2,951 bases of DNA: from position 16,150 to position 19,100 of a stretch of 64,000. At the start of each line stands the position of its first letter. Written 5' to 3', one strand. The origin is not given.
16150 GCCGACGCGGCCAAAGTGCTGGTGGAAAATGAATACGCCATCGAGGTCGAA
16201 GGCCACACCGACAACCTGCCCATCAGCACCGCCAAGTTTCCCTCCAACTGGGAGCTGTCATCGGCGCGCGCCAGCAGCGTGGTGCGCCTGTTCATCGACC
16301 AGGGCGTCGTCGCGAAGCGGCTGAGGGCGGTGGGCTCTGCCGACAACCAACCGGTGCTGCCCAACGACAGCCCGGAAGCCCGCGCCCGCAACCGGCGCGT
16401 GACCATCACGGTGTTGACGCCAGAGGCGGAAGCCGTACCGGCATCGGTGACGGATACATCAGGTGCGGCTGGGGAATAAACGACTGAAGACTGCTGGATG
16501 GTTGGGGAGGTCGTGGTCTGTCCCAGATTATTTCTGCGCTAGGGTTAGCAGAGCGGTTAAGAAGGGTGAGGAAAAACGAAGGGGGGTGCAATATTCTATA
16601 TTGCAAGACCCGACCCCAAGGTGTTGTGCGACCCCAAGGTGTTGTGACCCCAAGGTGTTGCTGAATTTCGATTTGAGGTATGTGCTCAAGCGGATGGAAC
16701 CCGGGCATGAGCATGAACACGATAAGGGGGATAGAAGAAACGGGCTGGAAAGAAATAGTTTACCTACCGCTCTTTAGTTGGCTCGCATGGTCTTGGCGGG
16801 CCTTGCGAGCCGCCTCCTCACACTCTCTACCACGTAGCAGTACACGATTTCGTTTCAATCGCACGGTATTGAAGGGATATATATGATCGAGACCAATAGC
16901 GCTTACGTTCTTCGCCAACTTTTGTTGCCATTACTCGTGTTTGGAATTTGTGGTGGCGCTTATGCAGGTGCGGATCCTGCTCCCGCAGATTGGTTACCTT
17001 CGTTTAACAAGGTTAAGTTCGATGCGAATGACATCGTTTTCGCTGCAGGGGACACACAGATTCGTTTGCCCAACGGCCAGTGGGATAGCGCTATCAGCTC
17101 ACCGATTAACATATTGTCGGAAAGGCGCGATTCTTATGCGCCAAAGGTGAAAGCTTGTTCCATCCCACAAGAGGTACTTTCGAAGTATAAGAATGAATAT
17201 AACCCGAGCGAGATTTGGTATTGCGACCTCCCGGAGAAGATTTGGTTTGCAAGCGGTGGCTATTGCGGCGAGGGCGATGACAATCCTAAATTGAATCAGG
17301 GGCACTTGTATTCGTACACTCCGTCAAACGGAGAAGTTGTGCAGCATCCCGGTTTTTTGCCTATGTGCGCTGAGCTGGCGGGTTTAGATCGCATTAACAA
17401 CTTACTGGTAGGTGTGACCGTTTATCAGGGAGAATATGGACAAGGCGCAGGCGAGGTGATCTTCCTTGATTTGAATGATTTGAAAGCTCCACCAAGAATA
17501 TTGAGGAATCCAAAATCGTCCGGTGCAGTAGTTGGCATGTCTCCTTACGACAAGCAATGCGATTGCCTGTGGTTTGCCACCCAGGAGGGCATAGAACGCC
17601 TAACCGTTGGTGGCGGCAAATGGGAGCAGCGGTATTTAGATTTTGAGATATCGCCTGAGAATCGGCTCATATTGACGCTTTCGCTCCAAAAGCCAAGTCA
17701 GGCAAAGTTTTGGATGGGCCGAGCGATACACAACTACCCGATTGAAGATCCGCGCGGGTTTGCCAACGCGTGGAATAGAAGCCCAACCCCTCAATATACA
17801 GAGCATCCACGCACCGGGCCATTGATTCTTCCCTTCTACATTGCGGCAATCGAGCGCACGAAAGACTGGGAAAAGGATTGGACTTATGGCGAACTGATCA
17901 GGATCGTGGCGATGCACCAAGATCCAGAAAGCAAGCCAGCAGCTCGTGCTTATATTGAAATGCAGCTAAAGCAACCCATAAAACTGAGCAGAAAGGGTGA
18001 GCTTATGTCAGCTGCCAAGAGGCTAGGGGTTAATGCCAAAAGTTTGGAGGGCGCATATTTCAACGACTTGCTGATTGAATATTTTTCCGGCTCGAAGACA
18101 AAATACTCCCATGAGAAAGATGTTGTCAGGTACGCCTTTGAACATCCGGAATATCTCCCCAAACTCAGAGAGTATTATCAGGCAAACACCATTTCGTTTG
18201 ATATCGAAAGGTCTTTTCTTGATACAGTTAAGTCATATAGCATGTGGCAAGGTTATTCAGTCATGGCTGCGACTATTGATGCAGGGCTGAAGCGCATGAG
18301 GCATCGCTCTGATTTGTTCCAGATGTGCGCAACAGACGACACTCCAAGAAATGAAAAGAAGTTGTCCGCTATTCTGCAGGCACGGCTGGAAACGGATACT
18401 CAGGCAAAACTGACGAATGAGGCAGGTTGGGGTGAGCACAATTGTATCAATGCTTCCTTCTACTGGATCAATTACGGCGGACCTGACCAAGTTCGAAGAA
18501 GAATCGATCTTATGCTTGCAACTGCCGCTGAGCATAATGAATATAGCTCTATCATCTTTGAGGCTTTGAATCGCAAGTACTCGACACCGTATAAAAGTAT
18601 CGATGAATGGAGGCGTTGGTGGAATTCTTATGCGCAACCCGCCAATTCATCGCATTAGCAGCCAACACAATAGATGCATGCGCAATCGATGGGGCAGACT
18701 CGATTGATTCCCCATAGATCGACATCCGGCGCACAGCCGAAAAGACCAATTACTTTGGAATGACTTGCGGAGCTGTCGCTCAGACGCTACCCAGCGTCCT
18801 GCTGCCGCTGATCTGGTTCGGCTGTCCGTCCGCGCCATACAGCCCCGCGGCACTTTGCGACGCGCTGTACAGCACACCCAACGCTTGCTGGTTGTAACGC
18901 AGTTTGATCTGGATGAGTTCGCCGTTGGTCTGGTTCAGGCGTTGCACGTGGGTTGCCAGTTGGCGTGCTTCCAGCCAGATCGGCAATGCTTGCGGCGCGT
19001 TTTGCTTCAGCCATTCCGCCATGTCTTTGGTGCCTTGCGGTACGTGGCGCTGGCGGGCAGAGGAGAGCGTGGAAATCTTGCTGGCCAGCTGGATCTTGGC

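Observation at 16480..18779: AT-richer ~2.3 kb insert between motB and flgN carrying a single 591-aa secreted orphan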

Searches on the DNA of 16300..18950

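Call 52: search_rna_families(source=window, start=16300, end=18950, threshold=evalue, max_evalue=1)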
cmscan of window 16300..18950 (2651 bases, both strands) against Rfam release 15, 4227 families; matches with E-value up to 1: 0.
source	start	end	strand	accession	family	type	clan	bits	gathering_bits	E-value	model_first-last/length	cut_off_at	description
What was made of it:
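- Tried and rejected: There is no Rfam hit at E <= 1 (call 52).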
